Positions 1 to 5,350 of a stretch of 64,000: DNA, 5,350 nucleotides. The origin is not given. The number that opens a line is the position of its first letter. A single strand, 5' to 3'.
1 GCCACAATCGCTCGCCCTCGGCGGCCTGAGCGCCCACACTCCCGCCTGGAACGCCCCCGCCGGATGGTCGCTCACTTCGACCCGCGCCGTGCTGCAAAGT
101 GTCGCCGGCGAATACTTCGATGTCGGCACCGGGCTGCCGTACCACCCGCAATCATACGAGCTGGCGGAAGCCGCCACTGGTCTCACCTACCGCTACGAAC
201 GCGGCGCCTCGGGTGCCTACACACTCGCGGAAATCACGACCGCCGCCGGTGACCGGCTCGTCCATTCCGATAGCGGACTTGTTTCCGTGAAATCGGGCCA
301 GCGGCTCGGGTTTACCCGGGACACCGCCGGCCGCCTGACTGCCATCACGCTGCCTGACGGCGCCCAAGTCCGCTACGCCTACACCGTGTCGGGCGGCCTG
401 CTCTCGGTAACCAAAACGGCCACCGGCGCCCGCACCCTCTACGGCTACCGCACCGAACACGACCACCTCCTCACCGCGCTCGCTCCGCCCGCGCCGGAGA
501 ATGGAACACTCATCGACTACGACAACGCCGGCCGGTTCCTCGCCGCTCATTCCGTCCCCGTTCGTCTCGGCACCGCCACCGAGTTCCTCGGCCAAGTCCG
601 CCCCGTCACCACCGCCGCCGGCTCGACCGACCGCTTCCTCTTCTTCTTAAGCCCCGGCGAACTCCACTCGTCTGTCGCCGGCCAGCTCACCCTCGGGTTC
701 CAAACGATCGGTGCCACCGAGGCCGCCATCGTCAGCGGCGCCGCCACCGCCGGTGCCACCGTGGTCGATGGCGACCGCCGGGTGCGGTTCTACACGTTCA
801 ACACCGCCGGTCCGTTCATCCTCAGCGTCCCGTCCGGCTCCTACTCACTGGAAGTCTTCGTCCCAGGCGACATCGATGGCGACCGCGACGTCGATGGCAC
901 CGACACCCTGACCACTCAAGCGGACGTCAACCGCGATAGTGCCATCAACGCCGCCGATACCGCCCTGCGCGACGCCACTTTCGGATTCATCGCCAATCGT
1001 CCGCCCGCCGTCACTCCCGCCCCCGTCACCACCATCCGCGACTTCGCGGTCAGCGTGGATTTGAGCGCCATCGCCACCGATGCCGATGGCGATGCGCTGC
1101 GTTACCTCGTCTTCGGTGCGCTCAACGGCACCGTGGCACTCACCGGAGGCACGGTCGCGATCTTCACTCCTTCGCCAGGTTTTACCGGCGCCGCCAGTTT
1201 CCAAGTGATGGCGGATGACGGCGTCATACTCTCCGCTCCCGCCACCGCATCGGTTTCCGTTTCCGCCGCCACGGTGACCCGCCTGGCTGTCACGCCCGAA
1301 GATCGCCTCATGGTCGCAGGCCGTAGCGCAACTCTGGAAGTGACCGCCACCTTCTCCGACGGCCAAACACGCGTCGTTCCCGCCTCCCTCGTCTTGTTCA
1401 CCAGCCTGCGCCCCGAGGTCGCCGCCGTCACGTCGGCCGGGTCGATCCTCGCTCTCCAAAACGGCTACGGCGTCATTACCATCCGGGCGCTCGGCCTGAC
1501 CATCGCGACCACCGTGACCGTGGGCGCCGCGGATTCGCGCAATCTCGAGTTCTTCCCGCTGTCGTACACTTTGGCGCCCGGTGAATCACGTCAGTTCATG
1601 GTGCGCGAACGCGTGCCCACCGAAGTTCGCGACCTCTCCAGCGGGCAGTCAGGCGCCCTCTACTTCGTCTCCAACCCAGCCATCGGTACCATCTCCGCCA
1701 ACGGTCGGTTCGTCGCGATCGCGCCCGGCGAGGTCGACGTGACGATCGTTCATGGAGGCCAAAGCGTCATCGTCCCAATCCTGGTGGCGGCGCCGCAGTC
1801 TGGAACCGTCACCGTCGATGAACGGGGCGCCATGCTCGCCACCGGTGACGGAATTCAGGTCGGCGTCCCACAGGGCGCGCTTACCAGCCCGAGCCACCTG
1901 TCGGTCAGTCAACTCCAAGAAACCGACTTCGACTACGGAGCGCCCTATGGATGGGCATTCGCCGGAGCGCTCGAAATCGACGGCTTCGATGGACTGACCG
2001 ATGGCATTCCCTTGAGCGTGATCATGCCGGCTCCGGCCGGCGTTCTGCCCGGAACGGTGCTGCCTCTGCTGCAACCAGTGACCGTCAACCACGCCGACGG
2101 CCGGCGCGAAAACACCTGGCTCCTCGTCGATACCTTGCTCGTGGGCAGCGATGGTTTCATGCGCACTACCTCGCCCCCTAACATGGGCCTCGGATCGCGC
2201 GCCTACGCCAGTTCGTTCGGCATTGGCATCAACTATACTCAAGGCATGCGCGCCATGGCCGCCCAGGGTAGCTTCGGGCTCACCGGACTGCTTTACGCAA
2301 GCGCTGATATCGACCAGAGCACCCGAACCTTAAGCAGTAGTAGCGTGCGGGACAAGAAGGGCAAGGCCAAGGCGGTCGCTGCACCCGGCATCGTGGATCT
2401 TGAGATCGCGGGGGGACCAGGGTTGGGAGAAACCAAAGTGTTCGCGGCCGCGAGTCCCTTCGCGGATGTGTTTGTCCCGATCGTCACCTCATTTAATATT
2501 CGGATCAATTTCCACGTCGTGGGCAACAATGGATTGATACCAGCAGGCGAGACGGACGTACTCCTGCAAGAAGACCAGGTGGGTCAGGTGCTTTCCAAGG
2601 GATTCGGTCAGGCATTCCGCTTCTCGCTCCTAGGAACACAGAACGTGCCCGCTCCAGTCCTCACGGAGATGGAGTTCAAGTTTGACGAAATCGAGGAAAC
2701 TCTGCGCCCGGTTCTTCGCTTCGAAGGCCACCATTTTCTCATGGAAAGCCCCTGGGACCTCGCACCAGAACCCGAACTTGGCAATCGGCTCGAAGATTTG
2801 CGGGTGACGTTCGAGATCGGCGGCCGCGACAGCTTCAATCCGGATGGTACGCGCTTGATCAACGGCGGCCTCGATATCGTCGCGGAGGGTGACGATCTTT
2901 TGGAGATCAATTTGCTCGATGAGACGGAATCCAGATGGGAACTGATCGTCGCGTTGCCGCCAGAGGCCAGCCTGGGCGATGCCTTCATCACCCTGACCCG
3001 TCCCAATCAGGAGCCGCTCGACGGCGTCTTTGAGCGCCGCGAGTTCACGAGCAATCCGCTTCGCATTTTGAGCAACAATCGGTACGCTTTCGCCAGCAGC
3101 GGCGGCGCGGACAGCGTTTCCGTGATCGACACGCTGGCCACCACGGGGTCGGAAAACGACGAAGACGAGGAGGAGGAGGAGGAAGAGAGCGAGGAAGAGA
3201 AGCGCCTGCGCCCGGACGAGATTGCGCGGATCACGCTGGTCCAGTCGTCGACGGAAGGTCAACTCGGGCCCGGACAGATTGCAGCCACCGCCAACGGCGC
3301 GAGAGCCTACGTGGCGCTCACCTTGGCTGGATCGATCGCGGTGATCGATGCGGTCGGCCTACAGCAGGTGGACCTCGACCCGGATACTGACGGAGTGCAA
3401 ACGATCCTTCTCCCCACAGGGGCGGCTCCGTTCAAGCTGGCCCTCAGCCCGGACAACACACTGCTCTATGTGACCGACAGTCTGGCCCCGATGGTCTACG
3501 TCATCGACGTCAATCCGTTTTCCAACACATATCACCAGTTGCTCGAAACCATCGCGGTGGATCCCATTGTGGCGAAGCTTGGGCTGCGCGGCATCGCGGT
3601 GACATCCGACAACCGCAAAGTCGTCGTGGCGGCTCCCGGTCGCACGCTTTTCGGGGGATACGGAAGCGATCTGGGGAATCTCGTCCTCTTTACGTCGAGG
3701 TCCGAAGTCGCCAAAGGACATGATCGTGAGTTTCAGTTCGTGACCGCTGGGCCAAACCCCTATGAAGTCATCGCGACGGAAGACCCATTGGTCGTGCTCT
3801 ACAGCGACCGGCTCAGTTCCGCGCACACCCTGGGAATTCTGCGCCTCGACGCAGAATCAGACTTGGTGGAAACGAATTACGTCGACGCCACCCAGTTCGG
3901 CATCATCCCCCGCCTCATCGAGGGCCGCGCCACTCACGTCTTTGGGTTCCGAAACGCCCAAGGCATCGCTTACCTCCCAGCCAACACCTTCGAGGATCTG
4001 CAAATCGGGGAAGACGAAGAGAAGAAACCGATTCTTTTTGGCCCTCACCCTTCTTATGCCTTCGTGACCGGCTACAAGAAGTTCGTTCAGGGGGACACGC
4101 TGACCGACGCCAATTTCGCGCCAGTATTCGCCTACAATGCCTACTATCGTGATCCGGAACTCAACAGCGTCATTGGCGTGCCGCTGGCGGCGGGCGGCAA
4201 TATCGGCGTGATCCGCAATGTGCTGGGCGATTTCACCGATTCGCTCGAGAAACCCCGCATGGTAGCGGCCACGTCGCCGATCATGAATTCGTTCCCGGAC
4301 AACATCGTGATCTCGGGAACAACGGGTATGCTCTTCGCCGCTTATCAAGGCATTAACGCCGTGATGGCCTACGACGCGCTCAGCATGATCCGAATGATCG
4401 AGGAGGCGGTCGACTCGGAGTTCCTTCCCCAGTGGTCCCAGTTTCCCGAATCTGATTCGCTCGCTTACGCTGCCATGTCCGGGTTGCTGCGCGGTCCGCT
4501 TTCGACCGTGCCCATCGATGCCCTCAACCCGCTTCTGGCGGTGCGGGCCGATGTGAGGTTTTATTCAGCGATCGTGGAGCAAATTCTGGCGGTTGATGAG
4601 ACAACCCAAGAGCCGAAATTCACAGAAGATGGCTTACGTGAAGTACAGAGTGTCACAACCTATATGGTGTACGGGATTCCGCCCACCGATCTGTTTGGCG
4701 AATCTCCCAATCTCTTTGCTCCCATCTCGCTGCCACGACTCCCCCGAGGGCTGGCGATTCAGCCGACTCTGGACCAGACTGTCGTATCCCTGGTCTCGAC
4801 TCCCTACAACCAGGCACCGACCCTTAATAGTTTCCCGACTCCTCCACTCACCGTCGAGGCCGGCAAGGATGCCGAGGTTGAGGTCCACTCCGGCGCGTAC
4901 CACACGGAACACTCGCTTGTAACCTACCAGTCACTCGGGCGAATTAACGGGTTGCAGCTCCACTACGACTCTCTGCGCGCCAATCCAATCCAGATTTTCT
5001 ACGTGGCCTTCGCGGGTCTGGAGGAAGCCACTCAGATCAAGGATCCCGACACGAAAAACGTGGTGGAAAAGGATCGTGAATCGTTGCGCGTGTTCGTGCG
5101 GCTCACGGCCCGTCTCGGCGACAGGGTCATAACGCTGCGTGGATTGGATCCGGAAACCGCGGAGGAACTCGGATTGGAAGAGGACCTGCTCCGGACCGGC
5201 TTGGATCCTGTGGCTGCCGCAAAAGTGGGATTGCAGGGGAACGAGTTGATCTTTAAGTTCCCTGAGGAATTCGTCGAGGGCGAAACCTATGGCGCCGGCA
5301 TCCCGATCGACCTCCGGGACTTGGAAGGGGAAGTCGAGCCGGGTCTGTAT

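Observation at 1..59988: Two giant paralogs in tandem on the same strand, separated by a 1.7-kb three-gene islet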

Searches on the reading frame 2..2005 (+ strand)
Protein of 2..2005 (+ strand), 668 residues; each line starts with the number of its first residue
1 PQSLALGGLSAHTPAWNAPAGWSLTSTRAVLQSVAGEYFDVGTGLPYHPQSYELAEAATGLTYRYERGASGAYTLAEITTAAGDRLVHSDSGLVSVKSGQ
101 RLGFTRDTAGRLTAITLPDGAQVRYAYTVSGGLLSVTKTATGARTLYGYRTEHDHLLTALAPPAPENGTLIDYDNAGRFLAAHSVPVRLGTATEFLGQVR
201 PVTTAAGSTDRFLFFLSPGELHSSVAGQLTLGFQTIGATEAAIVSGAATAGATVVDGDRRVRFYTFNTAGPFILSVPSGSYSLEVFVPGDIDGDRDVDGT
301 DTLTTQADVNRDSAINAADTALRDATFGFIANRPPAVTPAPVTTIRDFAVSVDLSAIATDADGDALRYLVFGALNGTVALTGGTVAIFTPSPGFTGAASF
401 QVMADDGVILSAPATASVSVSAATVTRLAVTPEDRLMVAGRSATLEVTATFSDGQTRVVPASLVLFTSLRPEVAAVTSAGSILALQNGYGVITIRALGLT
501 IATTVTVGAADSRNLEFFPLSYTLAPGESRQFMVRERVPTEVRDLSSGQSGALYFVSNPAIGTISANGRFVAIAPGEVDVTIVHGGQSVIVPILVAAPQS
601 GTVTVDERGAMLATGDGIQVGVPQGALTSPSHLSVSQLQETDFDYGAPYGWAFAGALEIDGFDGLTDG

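Call 5: search_protein_families(library=pfam, proteins=[window:2-2005:+], max_evalue=0.01)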
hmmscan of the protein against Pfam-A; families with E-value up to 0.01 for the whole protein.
window:2-2005:+ (668 aa): 6 families
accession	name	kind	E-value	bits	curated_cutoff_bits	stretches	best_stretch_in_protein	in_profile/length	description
PF17963.7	Big_9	-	1.6e-10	42.1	23.6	1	332-418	1-88/89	Bacterial Ig domain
PF02368.24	Big_2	-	6.7e-08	32.8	22.8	0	522-585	12-69/79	Bacterial Ig-like domain (group 2)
PF17892.7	Cadherin_5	-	6.1e-07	29.6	26.5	1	332-420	2-97/98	Cadherin-like domain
PF05593.20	RHS_repeat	-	5.5e-05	23.9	22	1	107-140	2-35/38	RHS Repeat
PF22359.2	Big-like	-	0.00031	21.4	27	1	466-507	5-46/48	Bacterial Ig-like domain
PF17803.7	Cadherin_4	-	0.0016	19.4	25.1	1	331-383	10-67/71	Bacterial cadherin-like domain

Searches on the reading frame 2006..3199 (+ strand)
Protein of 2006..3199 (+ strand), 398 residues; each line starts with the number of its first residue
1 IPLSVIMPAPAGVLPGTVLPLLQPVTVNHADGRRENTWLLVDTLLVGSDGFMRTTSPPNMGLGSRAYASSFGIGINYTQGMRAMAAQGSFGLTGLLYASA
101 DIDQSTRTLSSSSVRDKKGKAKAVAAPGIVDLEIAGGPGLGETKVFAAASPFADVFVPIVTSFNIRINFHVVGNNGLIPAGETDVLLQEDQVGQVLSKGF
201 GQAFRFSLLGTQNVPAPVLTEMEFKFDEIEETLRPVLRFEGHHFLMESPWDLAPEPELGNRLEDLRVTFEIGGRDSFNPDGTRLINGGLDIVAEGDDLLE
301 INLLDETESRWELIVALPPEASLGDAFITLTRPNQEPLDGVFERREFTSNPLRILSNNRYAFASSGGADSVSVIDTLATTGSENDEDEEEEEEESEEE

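Call 63: search_protein_families(library=pfam, proteins=[window:2006-3199:+], max_evalue=1)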
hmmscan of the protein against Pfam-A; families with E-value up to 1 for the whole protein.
window:2006-3199:+ (398 aa): 0 families

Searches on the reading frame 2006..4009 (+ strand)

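Call 5: search_protein_families(library=pfam, proteins=[window:2006-4009:+], max_evalue=0.01)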
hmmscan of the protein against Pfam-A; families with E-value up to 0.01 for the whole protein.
window:2006-4009:+ (668 aa): 1 family
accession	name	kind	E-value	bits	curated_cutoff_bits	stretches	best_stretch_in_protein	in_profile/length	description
PF08450.18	SGL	-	0.0093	16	26.3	0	478-509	139-170/246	SMP-30/Gluconolactonase/LRE-like region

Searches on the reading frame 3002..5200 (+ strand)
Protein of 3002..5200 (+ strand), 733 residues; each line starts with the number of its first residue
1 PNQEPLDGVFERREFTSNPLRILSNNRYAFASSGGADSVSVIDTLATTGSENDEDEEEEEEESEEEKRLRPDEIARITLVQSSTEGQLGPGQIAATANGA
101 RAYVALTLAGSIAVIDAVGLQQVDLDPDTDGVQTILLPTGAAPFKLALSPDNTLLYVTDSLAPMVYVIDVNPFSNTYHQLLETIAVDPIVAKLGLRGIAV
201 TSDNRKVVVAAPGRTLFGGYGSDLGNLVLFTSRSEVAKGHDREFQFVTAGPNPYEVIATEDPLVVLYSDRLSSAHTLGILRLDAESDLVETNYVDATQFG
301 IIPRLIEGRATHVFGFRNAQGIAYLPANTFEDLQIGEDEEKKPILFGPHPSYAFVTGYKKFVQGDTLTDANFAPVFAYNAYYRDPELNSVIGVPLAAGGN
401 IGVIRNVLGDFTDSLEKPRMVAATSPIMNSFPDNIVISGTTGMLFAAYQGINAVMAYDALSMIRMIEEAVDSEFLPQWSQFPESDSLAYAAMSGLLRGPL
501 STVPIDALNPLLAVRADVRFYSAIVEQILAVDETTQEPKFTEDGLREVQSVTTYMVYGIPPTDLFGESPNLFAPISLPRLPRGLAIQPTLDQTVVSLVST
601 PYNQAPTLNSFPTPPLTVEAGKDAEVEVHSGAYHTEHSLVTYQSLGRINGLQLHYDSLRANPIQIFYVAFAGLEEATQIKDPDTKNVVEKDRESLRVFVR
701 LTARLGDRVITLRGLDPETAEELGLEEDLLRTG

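Call 84: search_protein_families(library=ncbifam, proteins=[window:3002-5200:+], max_evalue=0.1)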
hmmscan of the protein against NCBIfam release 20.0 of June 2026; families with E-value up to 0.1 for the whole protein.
window:3002-5200:+ (733 aa): 3 families
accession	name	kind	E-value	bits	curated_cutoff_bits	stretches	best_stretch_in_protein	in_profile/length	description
TIGR02276.1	beta_rpt_yvtn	repeat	3.1e-07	30.2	27.85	1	150-171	1-22/42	beta-propeller repeat protein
TIGR03866.1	PQQ_ABC_repeats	subfamily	4.4e-06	26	287.3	2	81-171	210-289/310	PQQ-dependent catabolism-associated beta-propeller protein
NF038117.1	choice_anch_I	subfamily_domain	0.00012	21.1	300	1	37-116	128-203/458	choice-of-anchor I family protein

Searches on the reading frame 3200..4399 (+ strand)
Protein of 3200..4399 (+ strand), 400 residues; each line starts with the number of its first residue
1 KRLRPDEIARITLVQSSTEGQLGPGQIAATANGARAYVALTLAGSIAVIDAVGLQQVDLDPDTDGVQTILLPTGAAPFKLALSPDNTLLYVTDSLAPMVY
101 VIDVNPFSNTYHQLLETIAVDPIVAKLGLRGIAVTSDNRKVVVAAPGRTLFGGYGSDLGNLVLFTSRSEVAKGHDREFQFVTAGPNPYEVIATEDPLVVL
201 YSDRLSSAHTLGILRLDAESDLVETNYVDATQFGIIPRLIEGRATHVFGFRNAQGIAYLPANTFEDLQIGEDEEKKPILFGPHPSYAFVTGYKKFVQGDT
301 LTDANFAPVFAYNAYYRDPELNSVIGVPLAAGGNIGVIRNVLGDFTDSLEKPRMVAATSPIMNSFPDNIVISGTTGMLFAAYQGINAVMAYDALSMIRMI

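Call 63: search_protein_families(library=pfam, proteins=[window:3200-4399:+], max_evalue=1)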
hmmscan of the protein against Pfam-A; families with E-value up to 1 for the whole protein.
window:3200-4399:+ (400 aa): 2 families
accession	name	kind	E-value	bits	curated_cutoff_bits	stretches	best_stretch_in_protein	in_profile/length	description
PF08450.18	SGL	-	0.0011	19.1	26.3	1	80-112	139-171/246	SMP-30/Gluconolactonase/LRE-like region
PF10282.15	Lactonase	-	0.0061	16.2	21.7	1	66-145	182-262/344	Lactonase, 7-bladed beta-propeller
